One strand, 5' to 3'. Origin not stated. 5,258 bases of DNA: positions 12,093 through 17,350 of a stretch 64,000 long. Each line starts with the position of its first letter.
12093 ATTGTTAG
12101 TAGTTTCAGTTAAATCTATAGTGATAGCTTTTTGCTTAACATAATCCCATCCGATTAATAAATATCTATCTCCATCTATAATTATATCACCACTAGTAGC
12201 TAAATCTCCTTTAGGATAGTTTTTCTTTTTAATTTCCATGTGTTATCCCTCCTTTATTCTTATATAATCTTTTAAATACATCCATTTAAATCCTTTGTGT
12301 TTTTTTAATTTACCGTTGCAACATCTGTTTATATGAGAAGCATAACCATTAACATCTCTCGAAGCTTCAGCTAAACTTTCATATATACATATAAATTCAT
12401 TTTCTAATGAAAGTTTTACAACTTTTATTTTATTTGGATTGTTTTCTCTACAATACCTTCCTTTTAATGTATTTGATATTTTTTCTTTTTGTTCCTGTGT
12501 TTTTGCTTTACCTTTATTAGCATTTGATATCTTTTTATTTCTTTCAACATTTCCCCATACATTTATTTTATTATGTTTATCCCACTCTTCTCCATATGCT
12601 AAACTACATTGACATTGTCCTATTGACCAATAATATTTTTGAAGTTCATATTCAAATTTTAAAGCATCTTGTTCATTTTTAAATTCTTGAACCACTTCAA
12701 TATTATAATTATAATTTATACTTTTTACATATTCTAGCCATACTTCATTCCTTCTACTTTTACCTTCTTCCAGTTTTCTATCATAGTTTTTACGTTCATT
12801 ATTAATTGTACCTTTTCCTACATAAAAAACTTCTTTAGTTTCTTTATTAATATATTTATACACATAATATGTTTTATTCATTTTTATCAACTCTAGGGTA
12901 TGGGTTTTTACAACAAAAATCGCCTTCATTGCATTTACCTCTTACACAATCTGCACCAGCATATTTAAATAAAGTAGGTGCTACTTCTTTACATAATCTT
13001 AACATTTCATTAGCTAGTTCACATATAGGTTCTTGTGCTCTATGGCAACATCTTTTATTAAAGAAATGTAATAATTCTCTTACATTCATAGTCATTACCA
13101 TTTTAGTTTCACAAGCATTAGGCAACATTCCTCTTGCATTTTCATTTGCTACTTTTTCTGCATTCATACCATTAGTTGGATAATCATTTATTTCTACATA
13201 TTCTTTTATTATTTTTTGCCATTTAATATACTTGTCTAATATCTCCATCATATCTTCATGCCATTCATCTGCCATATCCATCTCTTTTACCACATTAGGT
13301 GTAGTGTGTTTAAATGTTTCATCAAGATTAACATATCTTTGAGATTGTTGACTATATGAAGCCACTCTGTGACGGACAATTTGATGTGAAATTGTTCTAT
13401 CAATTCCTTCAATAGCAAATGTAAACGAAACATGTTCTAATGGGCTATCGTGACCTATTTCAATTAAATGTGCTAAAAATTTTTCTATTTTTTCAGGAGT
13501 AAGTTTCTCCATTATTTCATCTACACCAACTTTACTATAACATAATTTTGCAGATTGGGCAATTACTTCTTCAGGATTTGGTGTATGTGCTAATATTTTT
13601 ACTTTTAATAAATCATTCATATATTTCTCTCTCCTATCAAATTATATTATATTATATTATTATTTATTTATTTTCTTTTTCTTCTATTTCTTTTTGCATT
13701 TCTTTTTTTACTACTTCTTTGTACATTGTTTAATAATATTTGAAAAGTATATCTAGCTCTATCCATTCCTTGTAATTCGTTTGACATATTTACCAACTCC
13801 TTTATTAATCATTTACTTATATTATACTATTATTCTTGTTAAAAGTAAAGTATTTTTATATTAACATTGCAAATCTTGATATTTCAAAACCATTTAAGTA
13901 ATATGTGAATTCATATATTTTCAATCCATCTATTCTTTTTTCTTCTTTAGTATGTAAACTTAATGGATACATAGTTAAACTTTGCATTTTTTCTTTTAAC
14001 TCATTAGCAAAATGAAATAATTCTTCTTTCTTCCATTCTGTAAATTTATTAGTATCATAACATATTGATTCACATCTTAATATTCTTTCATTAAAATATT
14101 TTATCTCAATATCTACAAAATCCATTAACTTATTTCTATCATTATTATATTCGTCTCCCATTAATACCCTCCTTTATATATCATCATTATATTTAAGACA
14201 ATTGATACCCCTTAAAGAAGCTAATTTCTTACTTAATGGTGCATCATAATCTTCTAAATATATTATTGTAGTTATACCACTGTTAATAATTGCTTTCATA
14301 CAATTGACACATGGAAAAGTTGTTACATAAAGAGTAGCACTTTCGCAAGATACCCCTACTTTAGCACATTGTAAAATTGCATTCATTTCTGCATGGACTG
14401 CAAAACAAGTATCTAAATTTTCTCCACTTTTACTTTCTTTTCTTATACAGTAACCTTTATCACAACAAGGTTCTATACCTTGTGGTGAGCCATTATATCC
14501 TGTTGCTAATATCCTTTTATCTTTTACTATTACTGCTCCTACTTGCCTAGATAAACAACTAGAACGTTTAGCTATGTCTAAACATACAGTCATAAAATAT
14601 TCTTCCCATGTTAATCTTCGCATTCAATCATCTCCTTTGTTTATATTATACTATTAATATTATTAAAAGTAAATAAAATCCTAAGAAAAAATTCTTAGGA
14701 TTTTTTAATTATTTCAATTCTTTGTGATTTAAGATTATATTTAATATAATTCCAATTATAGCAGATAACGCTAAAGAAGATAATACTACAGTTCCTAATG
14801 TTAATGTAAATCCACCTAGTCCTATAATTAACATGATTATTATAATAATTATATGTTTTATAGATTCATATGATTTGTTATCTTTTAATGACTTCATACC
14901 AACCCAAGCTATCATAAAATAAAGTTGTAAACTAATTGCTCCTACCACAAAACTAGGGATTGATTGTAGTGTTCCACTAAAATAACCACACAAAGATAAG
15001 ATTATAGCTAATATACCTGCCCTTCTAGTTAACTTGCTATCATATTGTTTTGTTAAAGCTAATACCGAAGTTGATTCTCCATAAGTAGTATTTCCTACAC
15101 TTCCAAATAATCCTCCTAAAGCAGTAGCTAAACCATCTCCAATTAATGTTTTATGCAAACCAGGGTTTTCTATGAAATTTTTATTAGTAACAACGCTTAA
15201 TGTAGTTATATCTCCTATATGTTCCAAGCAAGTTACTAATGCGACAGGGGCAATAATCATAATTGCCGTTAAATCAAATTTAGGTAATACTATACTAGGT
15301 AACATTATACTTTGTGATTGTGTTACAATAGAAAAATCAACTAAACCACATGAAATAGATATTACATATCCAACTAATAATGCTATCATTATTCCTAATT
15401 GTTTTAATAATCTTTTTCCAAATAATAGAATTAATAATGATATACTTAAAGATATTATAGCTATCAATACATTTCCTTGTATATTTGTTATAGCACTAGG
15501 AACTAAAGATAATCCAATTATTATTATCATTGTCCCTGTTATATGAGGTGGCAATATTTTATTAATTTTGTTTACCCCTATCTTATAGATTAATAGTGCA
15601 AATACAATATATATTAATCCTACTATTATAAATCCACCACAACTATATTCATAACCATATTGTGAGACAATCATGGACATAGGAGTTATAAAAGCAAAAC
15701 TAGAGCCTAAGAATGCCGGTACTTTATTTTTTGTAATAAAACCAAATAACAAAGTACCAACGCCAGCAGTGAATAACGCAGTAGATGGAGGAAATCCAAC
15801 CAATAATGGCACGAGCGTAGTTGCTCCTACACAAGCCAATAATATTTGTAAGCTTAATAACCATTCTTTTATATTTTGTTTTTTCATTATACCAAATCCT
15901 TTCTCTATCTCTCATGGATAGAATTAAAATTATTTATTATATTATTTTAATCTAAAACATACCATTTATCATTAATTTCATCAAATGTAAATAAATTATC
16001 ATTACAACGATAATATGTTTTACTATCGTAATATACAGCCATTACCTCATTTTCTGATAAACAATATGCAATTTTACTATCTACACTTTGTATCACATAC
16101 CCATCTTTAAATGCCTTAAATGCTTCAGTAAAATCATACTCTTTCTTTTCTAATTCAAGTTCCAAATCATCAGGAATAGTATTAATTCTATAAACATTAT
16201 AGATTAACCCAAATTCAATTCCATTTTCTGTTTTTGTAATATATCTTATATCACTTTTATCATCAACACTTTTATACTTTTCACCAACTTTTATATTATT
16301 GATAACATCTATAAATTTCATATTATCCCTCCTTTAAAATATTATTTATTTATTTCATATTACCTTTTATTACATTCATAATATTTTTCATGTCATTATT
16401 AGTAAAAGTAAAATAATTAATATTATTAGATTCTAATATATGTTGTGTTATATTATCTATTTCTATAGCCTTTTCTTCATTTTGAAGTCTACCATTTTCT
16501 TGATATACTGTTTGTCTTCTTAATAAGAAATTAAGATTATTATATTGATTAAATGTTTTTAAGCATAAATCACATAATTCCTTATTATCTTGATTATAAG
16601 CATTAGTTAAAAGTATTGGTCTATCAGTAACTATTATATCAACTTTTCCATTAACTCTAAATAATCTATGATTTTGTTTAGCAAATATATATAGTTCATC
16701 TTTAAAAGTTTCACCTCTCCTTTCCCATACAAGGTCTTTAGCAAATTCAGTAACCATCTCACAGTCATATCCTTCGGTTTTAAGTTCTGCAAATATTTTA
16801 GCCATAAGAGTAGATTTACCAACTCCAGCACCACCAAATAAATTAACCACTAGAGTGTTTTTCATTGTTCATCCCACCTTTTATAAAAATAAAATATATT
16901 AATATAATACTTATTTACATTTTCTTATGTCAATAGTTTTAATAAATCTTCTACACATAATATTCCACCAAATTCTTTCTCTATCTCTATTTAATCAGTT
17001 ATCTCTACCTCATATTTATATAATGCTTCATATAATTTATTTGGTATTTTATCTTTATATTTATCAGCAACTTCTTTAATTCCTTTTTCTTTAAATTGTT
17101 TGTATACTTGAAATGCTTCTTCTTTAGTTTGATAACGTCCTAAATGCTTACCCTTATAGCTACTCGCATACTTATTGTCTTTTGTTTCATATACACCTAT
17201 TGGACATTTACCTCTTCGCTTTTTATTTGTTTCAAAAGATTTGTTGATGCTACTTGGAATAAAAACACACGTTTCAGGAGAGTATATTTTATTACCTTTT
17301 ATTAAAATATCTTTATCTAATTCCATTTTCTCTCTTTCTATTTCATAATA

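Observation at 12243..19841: Phage-encoded uracil permease embedded in a pyrimidine-salvage cluster (ThyX, dCMP deaminase, dUTPase)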

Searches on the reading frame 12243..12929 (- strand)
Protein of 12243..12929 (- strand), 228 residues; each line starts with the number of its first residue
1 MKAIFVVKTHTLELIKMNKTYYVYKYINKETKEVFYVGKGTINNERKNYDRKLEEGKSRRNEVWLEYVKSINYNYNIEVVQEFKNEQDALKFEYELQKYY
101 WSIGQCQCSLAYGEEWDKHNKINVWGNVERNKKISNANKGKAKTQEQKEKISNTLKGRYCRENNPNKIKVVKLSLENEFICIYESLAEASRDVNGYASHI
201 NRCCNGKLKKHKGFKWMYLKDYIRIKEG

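Call 3: search_protein_families(library=pfam, proteins=[window:12243-12929:-], max_evalue=0.01)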
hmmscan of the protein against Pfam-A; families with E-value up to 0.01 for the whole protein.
window:12243-12929:- (228 aa): 1 family
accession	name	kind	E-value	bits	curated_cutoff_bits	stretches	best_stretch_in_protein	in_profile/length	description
PF22083.2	I-HmuI_NUMOD-like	-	0.0012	18.8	27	1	183-214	12-43/46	DNA endonuclease I-HmuI-like, NUMOD-like domain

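Call 4: search_protein_families(library=ncbifam, proteins=[window:12243-12929:-], max_evalue=0.01)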
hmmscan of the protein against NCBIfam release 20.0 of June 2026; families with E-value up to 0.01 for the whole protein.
window:12243-12929:- (228 aa): 0 families

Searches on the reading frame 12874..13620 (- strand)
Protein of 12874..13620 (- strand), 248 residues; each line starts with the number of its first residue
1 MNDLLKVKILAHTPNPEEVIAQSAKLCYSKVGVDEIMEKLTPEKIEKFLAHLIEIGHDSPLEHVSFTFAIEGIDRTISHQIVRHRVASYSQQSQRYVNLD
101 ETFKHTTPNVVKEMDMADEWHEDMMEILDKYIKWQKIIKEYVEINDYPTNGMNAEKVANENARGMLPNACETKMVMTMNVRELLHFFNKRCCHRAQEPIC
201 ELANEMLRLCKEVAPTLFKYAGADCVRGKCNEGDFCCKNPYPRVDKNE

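Call 3: search_protein_families(library=pfam, proteins=[window:12874-13620:-], max_evalue=0.01)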
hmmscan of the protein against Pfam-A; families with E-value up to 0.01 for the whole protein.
window:12874-13620:- (248 aa): 2 families
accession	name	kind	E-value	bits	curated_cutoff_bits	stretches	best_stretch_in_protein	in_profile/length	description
PF02511.20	Thy1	-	4.4e-65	219.5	24.8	1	8-216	1-191/191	Thymidylate synthase complementing protein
PF07541.17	EIF_2_alpha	-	0.0009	19.7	22.8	1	103-156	20-77/114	Eukaryotic translation initiation factor 2 alpha subunit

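Call 4: search_protein_families(library=ncbifam, proteins=[window:12874-13620:-], max_evalue=0.01)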
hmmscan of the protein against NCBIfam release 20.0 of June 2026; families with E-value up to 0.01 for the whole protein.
window:12874-13620:- (248 aa): 1 family
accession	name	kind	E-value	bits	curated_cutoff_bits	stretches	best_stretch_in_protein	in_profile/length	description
TIGR02170.1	thyX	equivalog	1.8e-53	181.2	87.9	1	7-220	2-210/211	FAD-dependent thymidylate synthase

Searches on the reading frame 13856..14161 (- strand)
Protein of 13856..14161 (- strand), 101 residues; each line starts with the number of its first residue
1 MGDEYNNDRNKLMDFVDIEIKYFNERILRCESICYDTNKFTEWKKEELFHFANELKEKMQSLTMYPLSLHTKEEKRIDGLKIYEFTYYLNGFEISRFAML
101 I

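Call 3: search_protein_families(library=pfam, proteins=[window:13856-14161:-], max_evalue=0.01)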
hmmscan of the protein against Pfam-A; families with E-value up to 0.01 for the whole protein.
window:13856-14161:- (101 aa): 0 families

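Call 4: search_protein_families(library=ncbifam, proteins=[window:13856-14161:-], max_evalue=0.01)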
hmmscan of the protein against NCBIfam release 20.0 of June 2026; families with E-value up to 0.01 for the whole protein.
window:13856-14161:- (101 aa): 0 families

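Call 78: search_protein_families(library=ncbifam, proteins=[window:13856-14161:-], max_evalue=0.001)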
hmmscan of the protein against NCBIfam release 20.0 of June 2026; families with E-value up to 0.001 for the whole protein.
window:13856-14161:- (101 aa): 0 families

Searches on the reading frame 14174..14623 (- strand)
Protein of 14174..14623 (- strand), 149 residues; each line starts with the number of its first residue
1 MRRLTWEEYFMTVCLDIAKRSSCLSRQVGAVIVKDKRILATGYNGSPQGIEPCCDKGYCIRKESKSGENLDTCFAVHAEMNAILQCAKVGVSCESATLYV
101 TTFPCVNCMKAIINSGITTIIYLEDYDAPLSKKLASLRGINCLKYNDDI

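Call 3: search_protein_families(library=pfam, proteins=[window:14174-14623:-], max_evalue=0.01)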
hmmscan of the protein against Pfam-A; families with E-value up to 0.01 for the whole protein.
window:14174-14623:- (149 aa): 4 families
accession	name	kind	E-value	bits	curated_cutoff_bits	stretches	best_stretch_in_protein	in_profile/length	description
PF00383.29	dCMP_cyt_deam_1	-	9.1e-27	93.4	25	1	5-123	2-101/102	Cytidine and deoxycytidylate deaminase zinc-binding region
PF14437.12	MafB19-deam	-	6.3e-20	71.9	27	1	6-125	3-102/142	MafB19-like deaminase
PF18750.7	SNAD4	-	0.002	18.6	27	1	74-114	30-73/130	Secreted Novel AID/APOBEC-like Deaminase 4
PF14439.12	Bd3614-deam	-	0.0057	17.1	38.5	1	75-133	34-99/113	Bd3614-like deaminase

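Call 4: search_protein_families(library=ncbifam, proteins=[window:14174-14623:-], max_evalue=0.01)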
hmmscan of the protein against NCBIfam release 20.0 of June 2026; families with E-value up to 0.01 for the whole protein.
window:14174-14623:- (149 aa): 5 families
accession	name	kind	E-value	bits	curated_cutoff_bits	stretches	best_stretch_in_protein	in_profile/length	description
TIGR02571.1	ComEB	equivalog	1.9e-41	141.5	219.45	1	3-128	2-120/151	ComE operon protein 2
NF041025.1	antiphage_deaminase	equivalog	6.1e-35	120.9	400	2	61-134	323-397/437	anti-phage dCTP deaminase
NF008113.2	PRK10860.1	equivalog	1.4e-10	41.2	150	2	76-122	55-103/165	tRNA adenosine(34) deaminase TadA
TIGR00326.1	eubact_ribD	equivalog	6.6e-08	32.1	156.35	1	76-143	43-109/343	bifunctional diaminohydroxyphosphoribosylaminopyrimidine deaminase/5-amino-6-(5-phosphoribosylamino)uracil reductase RibD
NF008052.0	PRK10786.1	equivalog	0.00051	18.9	500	0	8-44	4-43/367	bifunctional diaminohydroxyphosphoribosylaminopyrimidine deaminase/5-amino-6-(5-phosphoribosylamino)uracil reductase RibD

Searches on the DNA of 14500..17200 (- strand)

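Call 73: search_rna_families(source=window, start=14500, end=17200, threshold=evalue, max_evalue=5)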
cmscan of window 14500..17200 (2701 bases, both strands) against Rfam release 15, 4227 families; matches with E-value up to 5: 1.
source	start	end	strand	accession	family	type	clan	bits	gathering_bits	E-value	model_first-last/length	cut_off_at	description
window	15712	15764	-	RF03755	mir-4005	Gene; miRNA;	-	19.5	80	1.2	1-54/54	no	mir-4005 microRNA precursor family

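Call 74: search_rna_families(source=L008, start=7000, end=9500, threshold=gathering)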
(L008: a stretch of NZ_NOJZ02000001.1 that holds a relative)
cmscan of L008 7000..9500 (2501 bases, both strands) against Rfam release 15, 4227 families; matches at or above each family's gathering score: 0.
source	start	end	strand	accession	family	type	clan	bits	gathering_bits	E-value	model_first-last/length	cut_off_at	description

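Call 75: search_rna_families(source=L008, start=7050, end=8100, threshold=evalue, max_evalue=5)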
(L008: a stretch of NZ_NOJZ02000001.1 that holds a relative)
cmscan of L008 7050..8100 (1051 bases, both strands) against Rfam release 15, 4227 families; matches with E-value up to 5: 8.
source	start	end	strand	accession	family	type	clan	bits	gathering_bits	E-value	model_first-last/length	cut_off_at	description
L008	7922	8002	+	RF00515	PyrR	Cis-reg;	-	44.1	54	0.00015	1-115/115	no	PyrR binding site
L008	7209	7313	+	RF00515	PyrR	Cis-reg;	-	35.1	54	0.0072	1-115/115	no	PyrR binding site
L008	7973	8035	-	RF02064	STnc370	Gene; sRNA;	-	24.6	54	1.2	1-71/71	no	Enterobacterial sRNA STnc370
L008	7901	7987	+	RF02029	sraA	Gene; sRNA;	-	19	56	4.9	1-95/95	no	sraA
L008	7286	7367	+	RF00105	SNORD115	Gene; snRNA; snoRNA; CD-box;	-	18.5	39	2.1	1-82/82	no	Small nucleolar RNA SNORD115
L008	7956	7982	+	RF01785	blv_FSE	Cis-reg; frameshift_element;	-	17.5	34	2.2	1-27/27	no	ribosomal frameshift site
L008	7268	7317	+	RF03719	mir-3914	Gene; miRNA;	-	16.3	97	4.2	1-95/95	no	mir-3914 microRNA precursor family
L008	7904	7998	+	RF04178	BTnc005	Gene; sRNA;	-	16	174.8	0.63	1-205/205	no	Bacteroides sRNA BTnc005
